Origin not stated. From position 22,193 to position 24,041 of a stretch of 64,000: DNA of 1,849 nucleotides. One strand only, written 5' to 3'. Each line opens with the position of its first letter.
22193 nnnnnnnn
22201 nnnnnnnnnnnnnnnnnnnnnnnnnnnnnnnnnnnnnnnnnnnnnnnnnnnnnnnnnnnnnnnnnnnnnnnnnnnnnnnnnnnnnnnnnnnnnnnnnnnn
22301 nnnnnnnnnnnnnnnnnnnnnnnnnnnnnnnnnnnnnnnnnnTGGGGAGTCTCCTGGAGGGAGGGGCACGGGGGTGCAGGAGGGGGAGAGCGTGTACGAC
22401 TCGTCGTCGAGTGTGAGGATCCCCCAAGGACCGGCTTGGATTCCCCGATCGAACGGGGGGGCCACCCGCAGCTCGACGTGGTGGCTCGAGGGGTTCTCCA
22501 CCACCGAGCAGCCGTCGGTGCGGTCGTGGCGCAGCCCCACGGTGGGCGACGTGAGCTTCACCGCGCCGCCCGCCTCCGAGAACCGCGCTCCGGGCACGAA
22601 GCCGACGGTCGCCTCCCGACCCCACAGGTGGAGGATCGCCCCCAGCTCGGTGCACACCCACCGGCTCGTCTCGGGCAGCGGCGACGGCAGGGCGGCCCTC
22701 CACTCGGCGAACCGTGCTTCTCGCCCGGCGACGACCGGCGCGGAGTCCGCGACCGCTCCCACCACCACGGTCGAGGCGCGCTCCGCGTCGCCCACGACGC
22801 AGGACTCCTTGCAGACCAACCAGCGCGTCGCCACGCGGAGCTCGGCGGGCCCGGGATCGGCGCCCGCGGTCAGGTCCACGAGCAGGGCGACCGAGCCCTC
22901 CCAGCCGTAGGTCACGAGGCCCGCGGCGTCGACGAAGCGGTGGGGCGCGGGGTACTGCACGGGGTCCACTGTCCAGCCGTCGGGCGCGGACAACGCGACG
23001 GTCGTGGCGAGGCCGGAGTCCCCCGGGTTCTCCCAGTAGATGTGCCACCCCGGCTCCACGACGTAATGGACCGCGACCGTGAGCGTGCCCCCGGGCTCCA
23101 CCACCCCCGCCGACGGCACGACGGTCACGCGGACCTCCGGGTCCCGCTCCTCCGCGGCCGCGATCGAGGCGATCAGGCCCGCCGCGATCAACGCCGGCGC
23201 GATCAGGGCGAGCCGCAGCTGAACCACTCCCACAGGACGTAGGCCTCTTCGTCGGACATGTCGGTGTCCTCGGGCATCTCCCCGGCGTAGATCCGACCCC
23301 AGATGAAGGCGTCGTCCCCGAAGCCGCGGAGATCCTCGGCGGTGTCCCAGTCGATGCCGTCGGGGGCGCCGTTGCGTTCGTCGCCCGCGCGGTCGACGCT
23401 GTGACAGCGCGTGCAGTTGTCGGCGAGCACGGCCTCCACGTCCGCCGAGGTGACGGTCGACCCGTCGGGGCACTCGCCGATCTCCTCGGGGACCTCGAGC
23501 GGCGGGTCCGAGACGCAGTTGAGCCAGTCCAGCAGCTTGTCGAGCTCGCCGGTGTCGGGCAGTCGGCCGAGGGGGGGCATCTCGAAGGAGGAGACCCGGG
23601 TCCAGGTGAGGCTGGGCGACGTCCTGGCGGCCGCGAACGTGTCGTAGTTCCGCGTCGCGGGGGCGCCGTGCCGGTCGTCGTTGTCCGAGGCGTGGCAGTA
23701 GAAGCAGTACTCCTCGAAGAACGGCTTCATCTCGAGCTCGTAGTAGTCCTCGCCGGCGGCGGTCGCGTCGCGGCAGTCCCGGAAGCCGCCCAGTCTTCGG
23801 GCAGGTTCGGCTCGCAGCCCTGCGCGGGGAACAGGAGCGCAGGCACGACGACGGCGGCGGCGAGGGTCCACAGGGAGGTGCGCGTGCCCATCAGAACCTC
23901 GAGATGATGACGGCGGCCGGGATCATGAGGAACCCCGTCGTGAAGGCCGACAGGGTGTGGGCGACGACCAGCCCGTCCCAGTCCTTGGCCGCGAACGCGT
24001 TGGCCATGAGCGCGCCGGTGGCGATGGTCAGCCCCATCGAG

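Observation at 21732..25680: Periplasmic redox operon (cyt c, membrane protein, cyt c, DsbD-N-like, thioredoxin-like) with an internal cytochrome frameshift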

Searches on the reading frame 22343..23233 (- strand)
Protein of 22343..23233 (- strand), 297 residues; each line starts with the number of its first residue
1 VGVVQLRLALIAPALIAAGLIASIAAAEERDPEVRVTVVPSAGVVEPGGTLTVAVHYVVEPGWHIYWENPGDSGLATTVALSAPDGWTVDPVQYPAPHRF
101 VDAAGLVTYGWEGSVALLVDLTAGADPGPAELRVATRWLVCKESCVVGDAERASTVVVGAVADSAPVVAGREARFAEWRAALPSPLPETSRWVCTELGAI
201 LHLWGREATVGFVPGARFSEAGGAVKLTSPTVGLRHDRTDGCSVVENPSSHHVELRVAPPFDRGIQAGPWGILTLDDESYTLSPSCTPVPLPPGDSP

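Call 6: search_protein_families(library=pfam, max_evalue=0.01, proteins=[window:22343-23233:-])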
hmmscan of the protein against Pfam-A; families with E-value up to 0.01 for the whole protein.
window:22343-23233:- (297 aa): 1 family
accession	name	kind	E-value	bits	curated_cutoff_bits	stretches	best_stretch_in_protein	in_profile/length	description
PF11412.14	DsbD_N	-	2.6e-17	63.4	25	1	45-153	15-115/119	Thiol:disulfide interchange protein DsbD, N-terminal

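Call 7: search_protein_families(library=ncbifam, max_evalue=0.01, proteins=[window:22343-23233:-])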
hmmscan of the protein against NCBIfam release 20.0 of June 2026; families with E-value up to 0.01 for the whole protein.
window:22343-23233:- (297 aa): 0 families

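Call 23: find_homologous_proteins(query=window:22343-23233:-, max_evalue=0.001)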
Query seq(297 aa) (297 aa): 38 proteins with E <= 0.001 among 8000 candidates.
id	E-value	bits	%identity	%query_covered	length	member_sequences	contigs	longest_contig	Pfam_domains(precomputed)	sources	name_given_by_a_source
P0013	5.4e-192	655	100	99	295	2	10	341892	PF11412.15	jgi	-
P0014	2.9e-118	413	65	99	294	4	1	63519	PF11412.15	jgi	-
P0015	4.0e-62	229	47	96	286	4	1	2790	PF11412.15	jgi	jgi:thiol:disulfide interchange protein DsbD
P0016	6.7e-58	215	46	98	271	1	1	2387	PF11412.15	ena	-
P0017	5.7e-52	195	41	89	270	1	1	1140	PF11412.15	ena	-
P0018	8.0e-32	129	43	55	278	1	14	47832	PF11412.15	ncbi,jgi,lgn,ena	-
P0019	2.8e-28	117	40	62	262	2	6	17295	PF11412.15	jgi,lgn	jgi:thiol:disulfide interchange protein DsbD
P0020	9.6e-28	116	44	54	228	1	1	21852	PF11412.15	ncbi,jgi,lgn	ncbi:MAG: hypothetical protein ACI8RZ_001315 [Myxococcota bacterium]|jgi:hypothetical protein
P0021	1.7e-27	115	40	52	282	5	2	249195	PF11412.15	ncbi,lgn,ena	-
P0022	3.2e-26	111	48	38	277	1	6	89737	PF11412.15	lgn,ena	-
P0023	3.8e-26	110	44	47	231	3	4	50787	PF11412.15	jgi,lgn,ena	-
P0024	5.5e-26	110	41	64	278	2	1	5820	PF11412.15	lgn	-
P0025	6.2e-26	110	44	53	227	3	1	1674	PF11412.15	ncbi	-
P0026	6.6e-26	110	42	58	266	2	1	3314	PF11412.15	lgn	-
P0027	2.6e-25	108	37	61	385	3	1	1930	PF11412.15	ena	-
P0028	4.5e-25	107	38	66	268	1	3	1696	PF11412.15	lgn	-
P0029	1.4e-24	105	35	64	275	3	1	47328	PF11412.15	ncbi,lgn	-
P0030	1.9e-24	105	37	56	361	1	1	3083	PF11412.15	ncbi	ncbi:MAG: hypothetical protein RLZZ112_595, partial [Verrucomicrobiota bacterium]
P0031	2.2e-24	105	40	47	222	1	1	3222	PF11412.15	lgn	-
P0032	3.6e-24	104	39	51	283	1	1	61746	PF11412.15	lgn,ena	-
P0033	7.2e-24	103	36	52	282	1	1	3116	PF11412.15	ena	-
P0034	1.6e-23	102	41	49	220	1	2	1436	PF11412.15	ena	-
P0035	2.8e-23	101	39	57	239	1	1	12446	PF11412.15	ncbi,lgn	-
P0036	3.2e-23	101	39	57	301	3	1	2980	PF11412.15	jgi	-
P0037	2.1e-22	98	37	54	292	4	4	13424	PF11412.15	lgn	-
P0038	2.3e-22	98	41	52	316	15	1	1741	PF11412.15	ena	-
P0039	3.2e-22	97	43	40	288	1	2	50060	PF11412.15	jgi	jgi:DsbC/DsbD-like thiol-disulfide interchange protein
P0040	6.3e-22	96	33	61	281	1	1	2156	PF11412.15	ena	-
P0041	2.3e-21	95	36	58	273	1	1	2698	PF11412.15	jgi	jgi:thiol:disulfide interchange protein DsbD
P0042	3.9e-21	94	36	65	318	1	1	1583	PF11412.15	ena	-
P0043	4.4e-21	94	38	52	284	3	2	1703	PF11412.15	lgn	-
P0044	8.0e-21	93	36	39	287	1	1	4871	PF11412.15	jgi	jgi:DsbC/DsbD-like thiol-disulfide interchange protein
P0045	1.2e-20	92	39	42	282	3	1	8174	PF11412.15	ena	-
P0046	5.0e-18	84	40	35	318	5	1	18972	PF11412.15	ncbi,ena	-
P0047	5.1e-18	84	31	60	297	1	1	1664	PF11412.15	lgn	-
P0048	1.1e-17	83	35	49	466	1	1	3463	PF11412.15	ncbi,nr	ncbi:MAG: hypothetical protein JRG94_19240, partial [Deltaproteobacteria bacterium]|nr:hypothetical 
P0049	1.9e-16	79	40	41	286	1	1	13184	PF11412.15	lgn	-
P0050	7.7e-14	70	37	48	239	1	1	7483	PF11412.15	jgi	jgi:DsbC/DsbD-like thiol-disulfide interchange protein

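Call 24: find_encoding_contigs(protein=P0018, flank=6000, max_places=2)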
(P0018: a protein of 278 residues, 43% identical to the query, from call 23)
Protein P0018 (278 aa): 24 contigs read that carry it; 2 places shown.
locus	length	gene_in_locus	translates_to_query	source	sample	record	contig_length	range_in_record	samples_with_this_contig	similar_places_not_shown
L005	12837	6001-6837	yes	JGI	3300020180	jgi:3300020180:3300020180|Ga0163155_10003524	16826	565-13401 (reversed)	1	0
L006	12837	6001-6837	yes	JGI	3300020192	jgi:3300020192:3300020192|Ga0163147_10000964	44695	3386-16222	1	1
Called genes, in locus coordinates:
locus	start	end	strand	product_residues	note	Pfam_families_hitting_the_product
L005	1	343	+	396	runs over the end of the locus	PF00155:Aminotran_1_2, PF01041:DegT_DnrJ_EryC1, PF01053:Cys_Met_Meta_PP (weak), PF01212:Beta_elim_lyase (weak), PF12897:Asp_aminotransf (weak)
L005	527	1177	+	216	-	-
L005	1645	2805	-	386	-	-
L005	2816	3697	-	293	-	PF09935:DUF2167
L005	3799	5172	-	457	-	PF01966:HD (weak), PF19276:HD_assoc_2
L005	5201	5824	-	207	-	PF04993:TfoX_N, PF04994:TfoX_C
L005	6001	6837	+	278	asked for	PF11412:DsbD_N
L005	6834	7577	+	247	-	PF08534:Redoxin, PF00578:AhpC-TSA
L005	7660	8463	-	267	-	PF01553:Acyltransferase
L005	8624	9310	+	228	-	-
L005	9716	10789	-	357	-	PF00180:Iso_dh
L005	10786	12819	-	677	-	PF00694:Aconitase_C, PF00330:Aconitase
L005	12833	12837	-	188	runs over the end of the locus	?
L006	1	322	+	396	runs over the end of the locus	PF00155:Aminotran_1_2, PF01041:DegT_DnrJ_EryC1, PF01053:Cys_Met_Meta_PP (weak), PF01212:Beta_elim_lyase (weak), PF12897:Asp_aminotransf (weak)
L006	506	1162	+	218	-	-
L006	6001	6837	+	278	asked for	PF11412:DsbD_N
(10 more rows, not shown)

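Call 25: find_encoding_contigs(protein=P0021, flank=6000, max_places=2)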
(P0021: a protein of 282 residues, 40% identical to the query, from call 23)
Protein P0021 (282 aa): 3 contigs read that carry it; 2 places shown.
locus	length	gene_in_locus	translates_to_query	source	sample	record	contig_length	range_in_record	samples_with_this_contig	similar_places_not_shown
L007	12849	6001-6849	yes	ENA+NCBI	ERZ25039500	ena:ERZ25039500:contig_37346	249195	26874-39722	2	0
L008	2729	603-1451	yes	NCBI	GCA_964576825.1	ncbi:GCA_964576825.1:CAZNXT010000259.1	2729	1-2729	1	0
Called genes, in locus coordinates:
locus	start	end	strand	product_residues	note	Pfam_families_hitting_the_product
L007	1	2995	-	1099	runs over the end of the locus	PF14870:PSII_BNR (faint), PF25852:DUF6242_C (faint), PF02012:BNR (faint), PF13088:BNR_2 (faint), PF15902:Sortilin-Vps10 (weak), PF15899:BNR_6 (faint), PF15902:Sortilin-Vps10 (weak)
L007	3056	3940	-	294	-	PF10882:bPH_5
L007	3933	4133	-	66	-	-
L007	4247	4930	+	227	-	PF01048:PNP_UDP_1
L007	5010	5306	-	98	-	PF01910:Thiamine_BP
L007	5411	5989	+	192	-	PF00300:His_Phos_1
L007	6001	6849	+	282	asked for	PF11412:DsbD_N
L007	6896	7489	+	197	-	PF00578:AhpC-TSA, PF08534:Redoxin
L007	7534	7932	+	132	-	PF00072:Response_reg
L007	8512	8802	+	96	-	-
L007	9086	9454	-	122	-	-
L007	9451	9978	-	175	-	PF01161:PBP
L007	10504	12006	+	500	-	PF20154:LNT_N, PF00795:CN_hydrolase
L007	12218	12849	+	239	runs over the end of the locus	PF03462:PCRF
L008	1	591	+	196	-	?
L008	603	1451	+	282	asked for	PF11412:DsbD_N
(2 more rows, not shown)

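Call 26: find_encoding_contigs(protein=P0022, flank=6000, max_places=2)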
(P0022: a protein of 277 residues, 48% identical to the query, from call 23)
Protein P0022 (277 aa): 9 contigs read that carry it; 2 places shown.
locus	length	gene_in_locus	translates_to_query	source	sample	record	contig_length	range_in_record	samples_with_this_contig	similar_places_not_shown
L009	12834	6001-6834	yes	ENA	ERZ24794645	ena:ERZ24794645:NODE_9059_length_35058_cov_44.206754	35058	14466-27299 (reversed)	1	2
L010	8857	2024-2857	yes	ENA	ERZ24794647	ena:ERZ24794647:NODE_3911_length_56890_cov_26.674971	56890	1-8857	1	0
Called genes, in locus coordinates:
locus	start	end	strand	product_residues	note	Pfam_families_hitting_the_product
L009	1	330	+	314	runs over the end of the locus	-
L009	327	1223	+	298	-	PF00478:IMPDH (faint), PF03060:NMO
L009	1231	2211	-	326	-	PF01963:TraB_PrgY_gumN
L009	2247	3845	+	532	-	-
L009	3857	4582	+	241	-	PF03167:UDG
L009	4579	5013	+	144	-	PF00583:Acetyltransf_1, PF13673:Acetyltransf_10, PF13508:Acetyltransf_7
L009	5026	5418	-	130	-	-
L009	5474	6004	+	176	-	PF04305:DUF455, PF02915:Rubrerythrin (faint)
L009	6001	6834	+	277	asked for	PF11412:DsbD_N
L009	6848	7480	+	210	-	PF00578:AhpC-TSA, PF08534:Redoxin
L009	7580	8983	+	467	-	PF00171:Aldedh, PF05893:LuxC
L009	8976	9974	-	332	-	-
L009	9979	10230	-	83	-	-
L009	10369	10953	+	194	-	PF10604:Polyketide_cyc2 (faint)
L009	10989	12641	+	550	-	PF07626:PSD3, PF07637:PSD5, PF07631:PSD4, PF07627:PSCyt3, PF07624:PSD2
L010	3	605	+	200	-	?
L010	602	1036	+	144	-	PF00583:Acetyltransf_1, PF13673:Acetyltransf_10, PF13508:Acetyltransf_7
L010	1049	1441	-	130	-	-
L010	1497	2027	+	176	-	PF04305:DUF455, PF02915:Rubrerythrin (faint)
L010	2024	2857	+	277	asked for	PF11412:DsbD_N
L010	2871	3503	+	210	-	PF00578:AhpC-TSA, PF08534:Redoxin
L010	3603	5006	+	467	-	PF00171:Aldedh, PF05893:LuxC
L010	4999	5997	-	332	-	-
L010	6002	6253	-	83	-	-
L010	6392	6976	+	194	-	PF10604:Polyketide_cyc2 (faint)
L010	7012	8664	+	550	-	PF07626:PSD3, PF07637:PSD5, PF07631:PSD4, PF07627:PSCyt3, PF07624:PSD2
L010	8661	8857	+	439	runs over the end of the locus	PF07586:HXXSHH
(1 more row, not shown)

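Call 46: search_solved_structures(query=A6, max_evalue=1, show_alignments=2)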
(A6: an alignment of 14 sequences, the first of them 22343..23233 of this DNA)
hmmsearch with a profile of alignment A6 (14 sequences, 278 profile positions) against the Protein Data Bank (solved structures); distinct sequences matched with E-value up to 1: 2.
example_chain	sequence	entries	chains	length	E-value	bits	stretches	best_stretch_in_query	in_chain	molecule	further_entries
6c29_A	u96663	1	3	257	2.5e-09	40.4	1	28-202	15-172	Putative metal resistance protein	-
1ym0_A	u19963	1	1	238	0.18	14.6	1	132-163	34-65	fibrinotic enzyme component B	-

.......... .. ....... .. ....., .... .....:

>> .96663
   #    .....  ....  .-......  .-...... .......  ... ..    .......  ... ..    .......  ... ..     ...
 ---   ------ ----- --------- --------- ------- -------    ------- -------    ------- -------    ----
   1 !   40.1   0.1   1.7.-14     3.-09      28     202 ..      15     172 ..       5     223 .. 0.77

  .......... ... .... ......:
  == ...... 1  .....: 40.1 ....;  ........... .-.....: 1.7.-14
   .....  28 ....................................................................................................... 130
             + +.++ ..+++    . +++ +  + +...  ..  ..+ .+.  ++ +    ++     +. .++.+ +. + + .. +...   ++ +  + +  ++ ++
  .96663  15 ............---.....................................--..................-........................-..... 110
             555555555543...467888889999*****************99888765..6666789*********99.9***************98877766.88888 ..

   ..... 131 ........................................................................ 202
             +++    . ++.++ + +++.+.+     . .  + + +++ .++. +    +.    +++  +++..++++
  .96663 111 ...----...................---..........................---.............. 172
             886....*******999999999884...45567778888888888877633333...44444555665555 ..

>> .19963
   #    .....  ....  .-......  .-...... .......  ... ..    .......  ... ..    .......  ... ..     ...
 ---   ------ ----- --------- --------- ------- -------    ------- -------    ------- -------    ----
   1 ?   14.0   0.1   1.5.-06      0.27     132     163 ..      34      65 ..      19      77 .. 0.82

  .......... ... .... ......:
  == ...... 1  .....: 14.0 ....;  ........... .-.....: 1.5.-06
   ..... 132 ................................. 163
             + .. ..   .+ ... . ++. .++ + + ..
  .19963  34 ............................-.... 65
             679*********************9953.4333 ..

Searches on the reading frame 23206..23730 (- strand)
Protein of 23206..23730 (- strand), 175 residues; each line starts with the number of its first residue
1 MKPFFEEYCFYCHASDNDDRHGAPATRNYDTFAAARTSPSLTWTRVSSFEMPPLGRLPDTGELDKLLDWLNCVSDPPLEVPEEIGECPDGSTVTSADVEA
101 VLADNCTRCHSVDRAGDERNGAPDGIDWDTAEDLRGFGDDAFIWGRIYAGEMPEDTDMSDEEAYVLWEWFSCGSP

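Call 92: list_cluster_members(proteins=[window:23206-23730:-, window:23730-23891:-])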
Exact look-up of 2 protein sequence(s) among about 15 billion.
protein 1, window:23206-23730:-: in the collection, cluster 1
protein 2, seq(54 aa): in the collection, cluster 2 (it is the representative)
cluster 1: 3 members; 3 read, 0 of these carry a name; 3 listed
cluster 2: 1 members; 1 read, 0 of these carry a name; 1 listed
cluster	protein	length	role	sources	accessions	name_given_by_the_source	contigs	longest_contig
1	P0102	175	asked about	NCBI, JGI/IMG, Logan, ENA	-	-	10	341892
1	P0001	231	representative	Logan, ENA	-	-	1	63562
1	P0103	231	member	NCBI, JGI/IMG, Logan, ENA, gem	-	-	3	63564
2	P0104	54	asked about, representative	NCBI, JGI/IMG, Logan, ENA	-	-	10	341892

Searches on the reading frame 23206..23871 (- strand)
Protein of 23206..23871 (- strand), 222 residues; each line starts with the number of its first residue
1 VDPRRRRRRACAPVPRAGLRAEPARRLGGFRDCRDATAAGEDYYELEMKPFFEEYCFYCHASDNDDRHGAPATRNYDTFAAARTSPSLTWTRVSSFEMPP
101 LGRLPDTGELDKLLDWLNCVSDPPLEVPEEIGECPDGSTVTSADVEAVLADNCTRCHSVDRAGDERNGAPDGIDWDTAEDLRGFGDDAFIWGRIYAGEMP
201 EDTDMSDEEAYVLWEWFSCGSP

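Call 6: search_protein_families(library=pfam, max_evalue=0.01, proteins=[window:23206-23871:-])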
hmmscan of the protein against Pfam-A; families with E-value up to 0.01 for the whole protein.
window:23206-23871:- (222 aa): 3 families
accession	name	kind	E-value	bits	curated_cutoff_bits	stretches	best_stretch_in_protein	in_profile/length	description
PF13442.11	Cytochrome_CBB3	-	1.1e-08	35.7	27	1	144-216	5-67/68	Cytochrome C oxidase, cbb3-type, subunit III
PF00034.26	Cytochrom_C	-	7e-05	24.5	21.3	0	146-172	5-27/90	Cytochrome c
PF14376.11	Haem_bd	-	0.0022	18.4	27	0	140-159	29-48/133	Haem-binding domain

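Call 7: search_protein_families(library=ncbifam, max_evalue=0.01, proteins=[window:23206-23871:-])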
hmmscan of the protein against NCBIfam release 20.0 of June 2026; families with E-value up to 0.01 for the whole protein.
window:23206-23871:- (222 aa): 2 families
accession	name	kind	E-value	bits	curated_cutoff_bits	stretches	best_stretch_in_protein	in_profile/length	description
TIGR00782.1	ccoP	equivalog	1.7e-05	24.3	179.95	0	132-171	97-232/285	cytochrome-c oxidase, cbb3-type subunit III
NF045774.1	cytochro_C551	exception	0.0028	17.6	118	0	137-164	34-61/110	cytochrome c551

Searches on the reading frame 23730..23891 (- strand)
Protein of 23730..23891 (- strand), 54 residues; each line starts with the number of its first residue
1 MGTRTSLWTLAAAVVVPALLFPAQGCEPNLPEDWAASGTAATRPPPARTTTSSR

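Call 59: find_encoding_contigs(protein=window:23730-23891:-, flank=1000, max_places=10)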
Protein seq(54 aa) (54 aa): 20 contigs read that carry it; 2 places shown.
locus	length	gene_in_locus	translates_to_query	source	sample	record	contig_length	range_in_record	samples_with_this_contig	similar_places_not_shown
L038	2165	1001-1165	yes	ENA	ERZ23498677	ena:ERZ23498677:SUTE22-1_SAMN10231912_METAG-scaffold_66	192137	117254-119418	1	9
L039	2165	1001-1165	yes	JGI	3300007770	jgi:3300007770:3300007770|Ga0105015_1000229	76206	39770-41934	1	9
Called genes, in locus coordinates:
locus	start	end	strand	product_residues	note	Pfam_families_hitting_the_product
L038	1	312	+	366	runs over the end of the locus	PF00034:Cytochrom_C (weak), PF13442:Cytochrome_CBB3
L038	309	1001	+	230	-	-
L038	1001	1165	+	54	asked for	-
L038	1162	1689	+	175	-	PF13442:Cytochrome_CBB3 (faint)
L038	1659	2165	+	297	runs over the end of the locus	PF11412:DsbD_N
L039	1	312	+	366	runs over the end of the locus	PF00034:Cytochrom_C (weak), PF13442:Cytochrome_CBB3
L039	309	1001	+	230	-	-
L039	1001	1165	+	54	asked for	-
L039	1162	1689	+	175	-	PF13442:Cytochrome_CBB3 (faint)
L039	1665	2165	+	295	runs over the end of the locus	PF11412:DsbD_N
